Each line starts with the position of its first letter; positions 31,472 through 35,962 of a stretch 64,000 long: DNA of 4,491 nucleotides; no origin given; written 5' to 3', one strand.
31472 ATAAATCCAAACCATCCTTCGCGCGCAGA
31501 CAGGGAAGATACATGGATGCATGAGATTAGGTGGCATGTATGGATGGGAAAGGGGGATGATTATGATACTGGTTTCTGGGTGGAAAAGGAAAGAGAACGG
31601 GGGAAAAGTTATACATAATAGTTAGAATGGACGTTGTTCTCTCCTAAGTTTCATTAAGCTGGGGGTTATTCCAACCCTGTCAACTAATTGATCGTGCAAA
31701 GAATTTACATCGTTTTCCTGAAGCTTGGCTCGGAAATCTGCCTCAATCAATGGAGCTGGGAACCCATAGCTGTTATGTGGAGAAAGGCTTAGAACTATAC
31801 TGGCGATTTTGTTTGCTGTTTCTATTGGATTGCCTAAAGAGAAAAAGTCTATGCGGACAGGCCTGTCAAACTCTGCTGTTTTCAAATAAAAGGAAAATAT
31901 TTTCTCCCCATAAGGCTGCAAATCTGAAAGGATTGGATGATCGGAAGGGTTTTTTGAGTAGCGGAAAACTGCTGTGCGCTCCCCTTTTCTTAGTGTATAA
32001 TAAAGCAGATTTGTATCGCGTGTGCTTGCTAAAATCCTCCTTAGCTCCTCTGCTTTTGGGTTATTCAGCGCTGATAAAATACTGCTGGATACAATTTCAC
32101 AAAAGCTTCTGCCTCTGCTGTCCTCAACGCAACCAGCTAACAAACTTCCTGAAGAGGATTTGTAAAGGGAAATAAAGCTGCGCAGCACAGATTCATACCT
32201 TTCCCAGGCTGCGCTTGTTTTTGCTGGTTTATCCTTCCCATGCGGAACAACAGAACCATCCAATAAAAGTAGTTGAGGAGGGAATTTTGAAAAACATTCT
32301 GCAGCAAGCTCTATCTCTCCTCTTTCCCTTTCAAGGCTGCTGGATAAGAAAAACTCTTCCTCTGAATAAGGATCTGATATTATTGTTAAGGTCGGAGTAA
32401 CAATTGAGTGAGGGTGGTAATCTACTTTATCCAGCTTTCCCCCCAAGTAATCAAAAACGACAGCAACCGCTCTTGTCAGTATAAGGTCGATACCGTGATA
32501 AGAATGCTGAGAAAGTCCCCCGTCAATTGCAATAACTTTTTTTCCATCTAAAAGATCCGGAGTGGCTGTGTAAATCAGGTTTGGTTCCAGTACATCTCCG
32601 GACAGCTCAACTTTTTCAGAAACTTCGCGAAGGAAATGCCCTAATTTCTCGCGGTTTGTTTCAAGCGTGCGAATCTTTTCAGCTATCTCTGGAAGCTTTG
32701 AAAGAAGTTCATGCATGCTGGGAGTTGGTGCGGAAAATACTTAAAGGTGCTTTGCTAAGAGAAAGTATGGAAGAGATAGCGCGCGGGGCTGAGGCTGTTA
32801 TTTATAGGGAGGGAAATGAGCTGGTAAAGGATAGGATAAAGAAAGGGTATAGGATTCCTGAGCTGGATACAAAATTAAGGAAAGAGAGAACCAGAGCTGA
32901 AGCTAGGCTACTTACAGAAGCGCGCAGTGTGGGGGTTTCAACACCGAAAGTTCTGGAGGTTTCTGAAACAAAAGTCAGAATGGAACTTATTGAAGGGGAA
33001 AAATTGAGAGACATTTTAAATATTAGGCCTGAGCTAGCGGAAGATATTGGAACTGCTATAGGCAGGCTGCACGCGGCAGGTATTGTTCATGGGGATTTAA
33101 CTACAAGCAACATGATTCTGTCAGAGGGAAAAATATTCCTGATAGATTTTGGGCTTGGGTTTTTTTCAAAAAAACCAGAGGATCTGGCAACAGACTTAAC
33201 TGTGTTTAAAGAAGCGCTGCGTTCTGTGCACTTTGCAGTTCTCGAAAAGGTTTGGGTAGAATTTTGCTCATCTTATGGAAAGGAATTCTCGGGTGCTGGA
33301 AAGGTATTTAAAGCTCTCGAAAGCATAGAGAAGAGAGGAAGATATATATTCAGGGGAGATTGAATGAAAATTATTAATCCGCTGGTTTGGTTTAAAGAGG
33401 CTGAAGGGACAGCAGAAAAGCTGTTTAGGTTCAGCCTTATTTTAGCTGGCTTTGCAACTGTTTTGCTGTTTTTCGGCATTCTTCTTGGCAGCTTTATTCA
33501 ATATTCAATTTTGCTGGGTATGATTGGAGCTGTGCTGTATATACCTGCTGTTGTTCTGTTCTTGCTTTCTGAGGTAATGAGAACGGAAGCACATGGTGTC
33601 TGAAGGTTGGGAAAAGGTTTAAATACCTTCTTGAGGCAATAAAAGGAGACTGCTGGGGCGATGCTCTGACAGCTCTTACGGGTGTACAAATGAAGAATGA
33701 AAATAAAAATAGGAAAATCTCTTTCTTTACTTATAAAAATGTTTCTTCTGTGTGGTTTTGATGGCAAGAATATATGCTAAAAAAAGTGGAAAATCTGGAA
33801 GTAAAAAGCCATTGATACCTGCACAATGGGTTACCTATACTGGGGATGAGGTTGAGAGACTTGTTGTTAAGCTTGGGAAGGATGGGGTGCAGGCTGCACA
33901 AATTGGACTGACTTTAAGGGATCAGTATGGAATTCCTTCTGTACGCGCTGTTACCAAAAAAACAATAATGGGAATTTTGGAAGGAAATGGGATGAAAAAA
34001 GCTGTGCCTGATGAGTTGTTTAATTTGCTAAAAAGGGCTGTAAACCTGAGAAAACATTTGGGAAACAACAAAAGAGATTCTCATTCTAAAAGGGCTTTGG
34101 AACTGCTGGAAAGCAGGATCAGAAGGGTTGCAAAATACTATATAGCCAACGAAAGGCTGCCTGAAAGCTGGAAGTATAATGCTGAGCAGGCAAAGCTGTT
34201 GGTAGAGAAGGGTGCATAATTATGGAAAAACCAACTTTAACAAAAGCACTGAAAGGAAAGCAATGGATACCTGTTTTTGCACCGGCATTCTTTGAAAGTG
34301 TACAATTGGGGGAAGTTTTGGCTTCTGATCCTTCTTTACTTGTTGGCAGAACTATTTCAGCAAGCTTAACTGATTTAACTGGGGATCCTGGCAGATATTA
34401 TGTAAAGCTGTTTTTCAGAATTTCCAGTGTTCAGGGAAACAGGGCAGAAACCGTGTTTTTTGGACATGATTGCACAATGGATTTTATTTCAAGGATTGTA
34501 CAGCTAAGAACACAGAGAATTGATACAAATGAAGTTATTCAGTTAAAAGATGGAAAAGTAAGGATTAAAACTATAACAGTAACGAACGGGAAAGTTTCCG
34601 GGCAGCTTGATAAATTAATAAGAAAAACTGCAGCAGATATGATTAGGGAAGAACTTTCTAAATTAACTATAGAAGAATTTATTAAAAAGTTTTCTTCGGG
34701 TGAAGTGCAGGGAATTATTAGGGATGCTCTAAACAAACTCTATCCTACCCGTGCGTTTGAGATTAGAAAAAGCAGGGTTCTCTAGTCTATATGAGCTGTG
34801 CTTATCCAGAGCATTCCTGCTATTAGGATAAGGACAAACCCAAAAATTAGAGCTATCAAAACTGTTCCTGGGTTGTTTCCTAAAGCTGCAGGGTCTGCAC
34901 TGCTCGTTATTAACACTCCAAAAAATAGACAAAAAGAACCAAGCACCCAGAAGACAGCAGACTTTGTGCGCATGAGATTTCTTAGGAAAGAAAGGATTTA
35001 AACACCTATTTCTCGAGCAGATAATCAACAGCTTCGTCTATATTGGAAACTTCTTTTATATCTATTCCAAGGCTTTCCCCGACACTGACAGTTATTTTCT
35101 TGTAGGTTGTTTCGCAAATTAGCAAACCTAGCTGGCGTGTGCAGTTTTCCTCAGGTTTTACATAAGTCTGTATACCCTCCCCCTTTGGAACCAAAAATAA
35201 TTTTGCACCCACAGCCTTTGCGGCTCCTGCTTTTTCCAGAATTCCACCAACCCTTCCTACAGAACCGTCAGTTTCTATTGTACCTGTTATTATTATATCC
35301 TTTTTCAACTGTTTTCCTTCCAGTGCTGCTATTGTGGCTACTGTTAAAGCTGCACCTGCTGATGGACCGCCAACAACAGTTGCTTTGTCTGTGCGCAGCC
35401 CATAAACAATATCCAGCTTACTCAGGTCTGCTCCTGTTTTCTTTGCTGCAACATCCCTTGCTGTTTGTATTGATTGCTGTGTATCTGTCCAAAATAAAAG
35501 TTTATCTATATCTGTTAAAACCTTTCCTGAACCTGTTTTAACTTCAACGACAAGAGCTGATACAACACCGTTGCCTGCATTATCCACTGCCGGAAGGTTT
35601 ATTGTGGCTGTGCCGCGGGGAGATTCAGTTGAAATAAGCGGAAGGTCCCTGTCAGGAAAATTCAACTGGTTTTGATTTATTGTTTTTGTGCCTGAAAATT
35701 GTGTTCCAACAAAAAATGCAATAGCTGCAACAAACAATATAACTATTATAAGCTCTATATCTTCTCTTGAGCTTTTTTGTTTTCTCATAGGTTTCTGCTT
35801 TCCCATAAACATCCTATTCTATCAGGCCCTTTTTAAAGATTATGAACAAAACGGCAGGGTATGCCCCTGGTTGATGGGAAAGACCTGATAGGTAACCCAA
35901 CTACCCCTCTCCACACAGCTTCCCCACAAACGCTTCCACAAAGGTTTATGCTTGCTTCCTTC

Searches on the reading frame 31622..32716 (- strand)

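Call 18: search_protein_families(library=pfam, proteins=[window:31622-32716:-], max_evalue=0.001)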
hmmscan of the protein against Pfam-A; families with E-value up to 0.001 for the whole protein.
window:31622-32716:- (364 aa): 1 family
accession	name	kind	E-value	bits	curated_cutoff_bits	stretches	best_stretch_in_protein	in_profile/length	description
PF09376.16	NurA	-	9.9e-20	71.5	21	1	60-331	2-253/254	NurA domain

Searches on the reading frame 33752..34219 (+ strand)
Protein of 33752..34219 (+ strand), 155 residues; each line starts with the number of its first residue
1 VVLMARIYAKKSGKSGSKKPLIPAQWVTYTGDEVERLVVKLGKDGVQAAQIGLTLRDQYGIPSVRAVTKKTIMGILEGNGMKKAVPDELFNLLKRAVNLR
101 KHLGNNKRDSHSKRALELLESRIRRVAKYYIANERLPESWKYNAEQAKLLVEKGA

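Call 18: search_protein_families(library=pfam, proteins=[window:33752-34219:+], max_evalue=0.001)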
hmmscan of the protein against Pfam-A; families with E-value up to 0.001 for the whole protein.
window:33752-34219:+ (155 aa): 2 families
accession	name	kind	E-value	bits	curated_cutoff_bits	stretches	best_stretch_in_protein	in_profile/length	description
PF08069.17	Ribosomal_S13_N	-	9.9e-19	67.6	25.4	1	4-61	1-60/60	Ribosomal S13/S15 N-terminal domain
PF00312.27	Ribosomal_S15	-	8.6e-14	51.9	31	1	85-149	18-80/81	Ribosomal protein S15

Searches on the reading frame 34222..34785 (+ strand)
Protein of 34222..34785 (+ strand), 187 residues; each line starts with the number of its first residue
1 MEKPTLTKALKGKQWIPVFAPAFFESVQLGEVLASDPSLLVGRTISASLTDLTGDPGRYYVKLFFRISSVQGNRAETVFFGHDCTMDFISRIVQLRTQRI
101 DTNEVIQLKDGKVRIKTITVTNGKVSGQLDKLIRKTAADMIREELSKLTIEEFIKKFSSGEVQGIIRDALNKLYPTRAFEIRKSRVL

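Call 18: search_protein_families(library=pfam, proteins=[window:34222-34785:+], max_evalue=0.001)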
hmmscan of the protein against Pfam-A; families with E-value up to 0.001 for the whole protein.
window:34222-34785:+ (187 aa): 2 families
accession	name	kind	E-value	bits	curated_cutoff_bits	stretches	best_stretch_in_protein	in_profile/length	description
PF01015.23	Ribosomal_S3Ae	-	9e-46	156.3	29.3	1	9-187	9-188/191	Ribosomal S3Ae family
PF01145.31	Band_7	-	0.00016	22.2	23.6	1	118-172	81-128/176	SPFH domain / Band 7 family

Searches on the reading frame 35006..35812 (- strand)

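Call 18: search_protein_families(library=pfam, proteins=[window:35006-35812:-], max_evalue=0.001)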
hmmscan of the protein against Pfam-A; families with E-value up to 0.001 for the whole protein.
window:35006-35812:- (268 aa): 2 families
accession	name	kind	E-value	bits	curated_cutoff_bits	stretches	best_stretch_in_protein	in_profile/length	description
PF05362.19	Lon_C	-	2.9e-10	40.5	21.1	1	144-212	104-172/205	Lon protease (S16) C-terminal proteolytic domain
PF13541.12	ChlI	-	0.00017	21.9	27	1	155-211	64-120/121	Subunit ChlI of Mg-chelatase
